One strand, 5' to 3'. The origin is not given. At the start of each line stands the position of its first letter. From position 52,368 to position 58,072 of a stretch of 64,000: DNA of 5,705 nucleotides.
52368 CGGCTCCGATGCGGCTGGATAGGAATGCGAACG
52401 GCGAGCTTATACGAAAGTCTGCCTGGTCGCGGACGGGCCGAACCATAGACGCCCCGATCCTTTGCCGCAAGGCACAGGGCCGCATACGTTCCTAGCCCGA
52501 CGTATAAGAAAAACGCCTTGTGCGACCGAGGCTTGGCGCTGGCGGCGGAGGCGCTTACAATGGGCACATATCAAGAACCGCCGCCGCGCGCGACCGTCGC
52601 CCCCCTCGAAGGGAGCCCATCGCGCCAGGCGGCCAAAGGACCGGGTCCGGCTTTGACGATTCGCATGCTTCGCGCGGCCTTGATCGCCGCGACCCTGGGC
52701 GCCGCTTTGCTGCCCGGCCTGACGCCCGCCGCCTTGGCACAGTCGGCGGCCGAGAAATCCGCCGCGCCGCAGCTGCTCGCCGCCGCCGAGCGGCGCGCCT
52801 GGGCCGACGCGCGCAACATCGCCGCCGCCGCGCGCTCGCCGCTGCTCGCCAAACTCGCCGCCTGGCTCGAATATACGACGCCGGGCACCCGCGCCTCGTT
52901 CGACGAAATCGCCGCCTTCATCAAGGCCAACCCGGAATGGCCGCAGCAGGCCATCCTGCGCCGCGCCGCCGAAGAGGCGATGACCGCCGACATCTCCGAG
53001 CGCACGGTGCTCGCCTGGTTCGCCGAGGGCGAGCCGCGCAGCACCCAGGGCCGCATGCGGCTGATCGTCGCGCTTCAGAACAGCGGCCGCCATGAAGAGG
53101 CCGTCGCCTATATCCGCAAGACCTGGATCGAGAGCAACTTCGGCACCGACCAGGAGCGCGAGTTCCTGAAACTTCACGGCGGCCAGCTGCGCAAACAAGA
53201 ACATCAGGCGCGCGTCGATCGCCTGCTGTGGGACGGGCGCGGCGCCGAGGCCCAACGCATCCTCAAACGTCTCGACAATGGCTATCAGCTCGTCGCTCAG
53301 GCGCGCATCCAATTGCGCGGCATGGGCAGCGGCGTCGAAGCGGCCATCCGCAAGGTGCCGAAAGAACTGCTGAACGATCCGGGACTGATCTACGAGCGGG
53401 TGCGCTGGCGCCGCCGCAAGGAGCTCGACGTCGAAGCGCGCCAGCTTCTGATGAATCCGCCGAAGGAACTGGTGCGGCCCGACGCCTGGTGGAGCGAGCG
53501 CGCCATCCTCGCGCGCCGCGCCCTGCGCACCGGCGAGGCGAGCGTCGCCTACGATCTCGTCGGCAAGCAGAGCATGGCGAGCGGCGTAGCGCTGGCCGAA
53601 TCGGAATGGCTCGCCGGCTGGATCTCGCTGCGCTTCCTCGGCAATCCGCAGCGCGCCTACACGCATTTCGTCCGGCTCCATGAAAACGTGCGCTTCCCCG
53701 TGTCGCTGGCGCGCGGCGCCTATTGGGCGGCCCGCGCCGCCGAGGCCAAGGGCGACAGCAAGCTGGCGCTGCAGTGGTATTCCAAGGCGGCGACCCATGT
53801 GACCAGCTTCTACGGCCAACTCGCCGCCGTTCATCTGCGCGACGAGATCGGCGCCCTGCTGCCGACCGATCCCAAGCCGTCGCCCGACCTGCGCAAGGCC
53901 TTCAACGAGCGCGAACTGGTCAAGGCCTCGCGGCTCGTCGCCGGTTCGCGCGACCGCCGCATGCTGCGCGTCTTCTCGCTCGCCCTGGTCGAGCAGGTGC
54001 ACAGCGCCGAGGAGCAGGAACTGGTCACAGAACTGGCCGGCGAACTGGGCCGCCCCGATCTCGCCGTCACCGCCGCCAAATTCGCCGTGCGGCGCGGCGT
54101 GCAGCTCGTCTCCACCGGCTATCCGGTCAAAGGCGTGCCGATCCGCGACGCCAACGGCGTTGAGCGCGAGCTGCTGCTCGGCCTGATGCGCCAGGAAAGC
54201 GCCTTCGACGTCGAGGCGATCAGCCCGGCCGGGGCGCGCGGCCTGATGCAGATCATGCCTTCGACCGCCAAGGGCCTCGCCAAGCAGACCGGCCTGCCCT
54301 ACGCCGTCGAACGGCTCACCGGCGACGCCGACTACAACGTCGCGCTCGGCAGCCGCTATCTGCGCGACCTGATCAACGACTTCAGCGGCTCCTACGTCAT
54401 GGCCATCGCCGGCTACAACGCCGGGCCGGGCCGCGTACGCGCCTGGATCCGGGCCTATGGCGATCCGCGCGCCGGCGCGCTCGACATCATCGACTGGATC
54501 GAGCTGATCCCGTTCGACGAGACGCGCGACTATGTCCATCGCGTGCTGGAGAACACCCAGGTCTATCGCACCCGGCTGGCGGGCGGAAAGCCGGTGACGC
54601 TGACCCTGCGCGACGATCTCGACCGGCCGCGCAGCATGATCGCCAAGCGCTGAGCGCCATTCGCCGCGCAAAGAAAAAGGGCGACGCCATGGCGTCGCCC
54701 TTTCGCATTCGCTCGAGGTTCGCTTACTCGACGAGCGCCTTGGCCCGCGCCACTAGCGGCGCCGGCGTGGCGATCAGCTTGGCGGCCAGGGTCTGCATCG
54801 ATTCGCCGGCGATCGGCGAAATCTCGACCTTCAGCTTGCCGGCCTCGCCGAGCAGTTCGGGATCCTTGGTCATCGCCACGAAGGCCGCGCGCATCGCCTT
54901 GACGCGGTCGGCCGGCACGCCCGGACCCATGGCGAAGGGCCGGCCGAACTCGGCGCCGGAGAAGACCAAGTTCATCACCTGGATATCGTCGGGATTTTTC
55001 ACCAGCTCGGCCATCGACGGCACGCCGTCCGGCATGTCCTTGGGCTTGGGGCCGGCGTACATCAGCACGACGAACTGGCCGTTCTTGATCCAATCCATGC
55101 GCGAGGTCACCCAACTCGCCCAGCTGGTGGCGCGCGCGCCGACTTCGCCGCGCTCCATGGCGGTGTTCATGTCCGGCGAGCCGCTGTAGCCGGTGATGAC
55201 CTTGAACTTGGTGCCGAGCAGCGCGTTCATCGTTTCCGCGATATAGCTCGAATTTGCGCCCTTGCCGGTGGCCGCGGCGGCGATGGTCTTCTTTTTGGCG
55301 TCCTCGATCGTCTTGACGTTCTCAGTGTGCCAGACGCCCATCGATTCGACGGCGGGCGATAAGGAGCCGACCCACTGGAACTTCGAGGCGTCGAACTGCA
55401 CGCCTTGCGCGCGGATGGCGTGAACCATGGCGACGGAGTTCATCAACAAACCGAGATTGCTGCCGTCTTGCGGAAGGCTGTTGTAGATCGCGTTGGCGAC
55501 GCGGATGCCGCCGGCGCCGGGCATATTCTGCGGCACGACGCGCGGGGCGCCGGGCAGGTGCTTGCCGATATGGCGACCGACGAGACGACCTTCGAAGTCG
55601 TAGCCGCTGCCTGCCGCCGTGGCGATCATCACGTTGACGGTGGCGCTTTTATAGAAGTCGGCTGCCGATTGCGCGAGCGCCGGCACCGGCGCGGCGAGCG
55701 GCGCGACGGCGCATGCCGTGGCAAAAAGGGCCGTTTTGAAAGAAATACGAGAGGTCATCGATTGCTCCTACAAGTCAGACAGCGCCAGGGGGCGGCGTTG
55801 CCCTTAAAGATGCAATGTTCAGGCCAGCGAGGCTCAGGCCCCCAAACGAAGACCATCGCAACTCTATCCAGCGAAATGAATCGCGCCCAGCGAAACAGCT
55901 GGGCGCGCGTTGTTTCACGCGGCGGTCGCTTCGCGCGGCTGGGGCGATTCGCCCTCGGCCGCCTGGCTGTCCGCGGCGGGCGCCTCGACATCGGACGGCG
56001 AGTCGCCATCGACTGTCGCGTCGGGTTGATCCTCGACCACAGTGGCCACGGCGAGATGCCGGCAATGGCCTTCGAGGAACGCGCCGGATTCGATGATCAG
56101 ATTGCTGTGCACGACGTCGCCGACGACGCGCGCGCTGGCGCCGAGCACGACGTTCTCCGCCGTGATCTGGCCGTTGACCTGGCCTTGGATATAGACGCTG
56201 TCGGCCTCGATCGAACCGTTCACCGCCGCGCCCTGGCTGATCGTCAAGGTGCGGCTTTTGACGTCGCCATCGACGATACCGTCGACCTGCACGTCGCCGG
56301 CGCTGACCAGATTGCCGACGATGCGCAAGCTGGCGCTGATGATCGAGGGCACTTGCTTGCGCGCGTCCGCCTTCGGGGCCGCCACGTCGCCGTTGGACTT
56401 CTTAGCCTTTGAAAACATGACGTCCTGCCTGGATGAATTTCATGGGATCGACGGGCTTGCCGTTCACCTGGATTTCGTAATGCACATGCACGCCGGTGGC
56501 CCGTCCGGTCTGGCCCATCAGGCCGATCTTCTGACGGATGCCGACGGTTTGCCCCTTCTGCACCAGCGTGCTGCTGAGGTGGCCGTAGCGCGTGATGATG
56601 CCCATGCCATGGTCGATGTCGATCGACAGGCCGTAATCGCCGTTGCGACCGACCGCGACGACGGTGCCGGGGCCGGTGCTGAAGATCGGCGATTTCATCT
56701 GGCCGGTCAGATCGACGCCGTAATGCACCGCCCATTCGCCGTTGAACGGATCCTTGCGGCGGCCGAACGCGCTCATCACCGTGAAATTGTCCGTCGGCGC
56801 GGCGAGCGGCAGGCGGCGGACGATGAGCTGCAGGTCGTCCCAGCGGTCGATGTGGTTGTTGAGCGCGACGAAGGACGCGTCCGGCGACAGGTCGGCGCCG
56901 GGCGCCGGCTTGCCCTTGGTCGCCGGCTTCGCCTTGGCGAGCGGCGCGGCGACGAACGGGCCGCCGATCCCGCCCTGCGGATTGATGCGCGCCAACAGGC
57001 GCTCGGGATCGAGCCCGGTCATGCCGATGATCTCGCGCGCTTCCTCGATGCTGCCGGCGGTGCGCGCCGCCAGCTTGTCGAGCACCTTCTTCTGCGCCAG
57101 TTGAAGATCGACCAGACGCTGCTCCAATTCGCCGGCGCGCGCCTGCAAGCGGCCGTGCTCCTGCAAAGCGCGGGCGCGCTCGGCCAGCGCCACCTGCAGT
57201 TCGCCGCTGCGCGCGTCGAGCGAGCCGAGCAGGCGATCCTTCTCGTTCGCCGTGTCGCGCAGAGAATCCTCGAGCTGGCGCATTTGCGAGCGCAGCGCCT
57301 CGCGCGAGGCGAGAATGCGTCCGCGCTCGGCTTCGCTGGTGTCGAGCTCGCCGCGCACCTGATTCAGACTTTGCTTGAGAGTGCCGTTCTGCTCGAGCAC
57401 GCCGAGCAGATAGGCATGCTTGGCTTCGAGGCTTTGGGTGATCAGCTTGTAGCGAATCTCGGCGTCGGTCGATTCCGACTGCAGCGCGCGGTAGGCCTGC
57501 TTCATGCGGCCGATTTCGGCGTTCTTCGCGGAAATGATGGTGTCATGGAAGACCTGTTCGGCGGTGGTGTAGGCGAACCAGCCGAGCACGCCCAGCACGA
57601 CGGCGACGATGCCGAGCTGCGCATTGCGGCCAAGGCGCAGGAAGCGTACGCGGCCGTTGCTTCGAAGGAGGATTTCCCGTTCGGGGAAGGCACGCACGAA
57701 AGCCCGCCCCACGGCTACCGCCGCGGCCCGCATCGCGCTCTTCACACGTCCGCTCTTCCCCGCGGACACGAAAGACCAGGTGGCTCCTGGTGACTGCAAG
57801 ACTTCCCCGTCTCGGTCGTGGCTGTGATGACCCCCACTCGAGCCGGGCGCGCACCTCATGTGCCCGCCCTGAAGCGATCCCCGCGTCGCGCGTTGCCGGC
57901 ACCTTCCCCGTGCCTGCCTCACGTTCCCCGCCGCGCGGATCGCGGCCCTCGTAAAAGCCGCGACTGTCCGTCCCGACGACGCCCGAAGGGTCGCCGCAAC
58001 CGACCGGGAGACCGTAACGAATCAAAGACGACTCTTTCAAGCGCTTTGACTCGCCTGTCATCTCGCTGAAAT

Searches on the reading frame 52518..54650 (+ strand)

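Call 49: search_protein_families(library=pfam, proteins=[window:52518-54650:+], max_evalue=0.00001)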
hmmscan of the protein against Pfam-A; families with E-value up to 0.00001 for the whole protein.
window:52518-54650:+ (711 aa): 1 family
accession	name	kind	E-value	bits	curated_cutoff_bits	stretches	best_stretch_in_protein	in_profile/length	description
PF01464.25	SLT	-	3.6e-26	91.5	21.3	1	545-649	9-110/117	Transglycosylase SLT domain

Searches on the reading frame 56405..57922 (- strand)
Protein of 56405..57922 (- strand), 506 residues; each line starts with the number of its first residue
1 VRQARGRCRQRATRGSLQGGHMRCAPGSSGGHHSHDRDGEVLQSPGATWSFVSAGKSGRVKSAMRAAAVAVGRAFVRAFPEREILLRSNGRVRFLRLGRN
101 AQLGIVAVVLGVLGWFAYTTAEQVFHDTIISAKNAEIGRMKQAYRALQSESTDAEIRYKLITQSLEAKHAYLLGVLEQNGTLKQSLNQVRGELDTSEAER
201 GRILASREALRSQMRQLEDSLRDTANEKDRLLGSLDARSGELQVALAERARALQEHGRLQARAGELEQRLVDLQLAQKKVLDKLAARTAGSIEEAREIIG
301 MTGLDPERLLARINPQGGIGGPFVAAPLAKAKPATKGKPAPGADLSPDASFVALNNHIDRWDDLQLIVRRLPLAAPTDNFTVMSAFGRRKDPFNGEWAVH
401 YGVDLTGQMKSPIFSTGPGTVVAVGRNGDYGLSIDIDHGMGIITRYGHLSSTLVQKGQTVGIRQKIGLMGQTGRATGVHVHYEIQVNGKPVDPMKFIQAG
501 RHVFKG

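Call 49: search_protein_families(library=pfam, proteins=[window:56405-57922:-], max_evalue=0.00001)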
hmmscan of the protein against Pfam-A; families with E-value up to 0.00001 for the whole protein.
window:56405-57922:- (506 aa): 2 families
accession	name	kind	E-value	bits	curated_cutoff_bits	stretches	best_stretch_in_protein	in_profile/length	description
PF01551.29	Peptidase_M23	-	2.9e-27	95.1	28.7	1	399-493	2-96/96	Peptidase family M23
PF19353.4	DUF5930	-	3.1e-16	59.8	27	1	71-378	9-316/320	Family of unknown function (DUF5930)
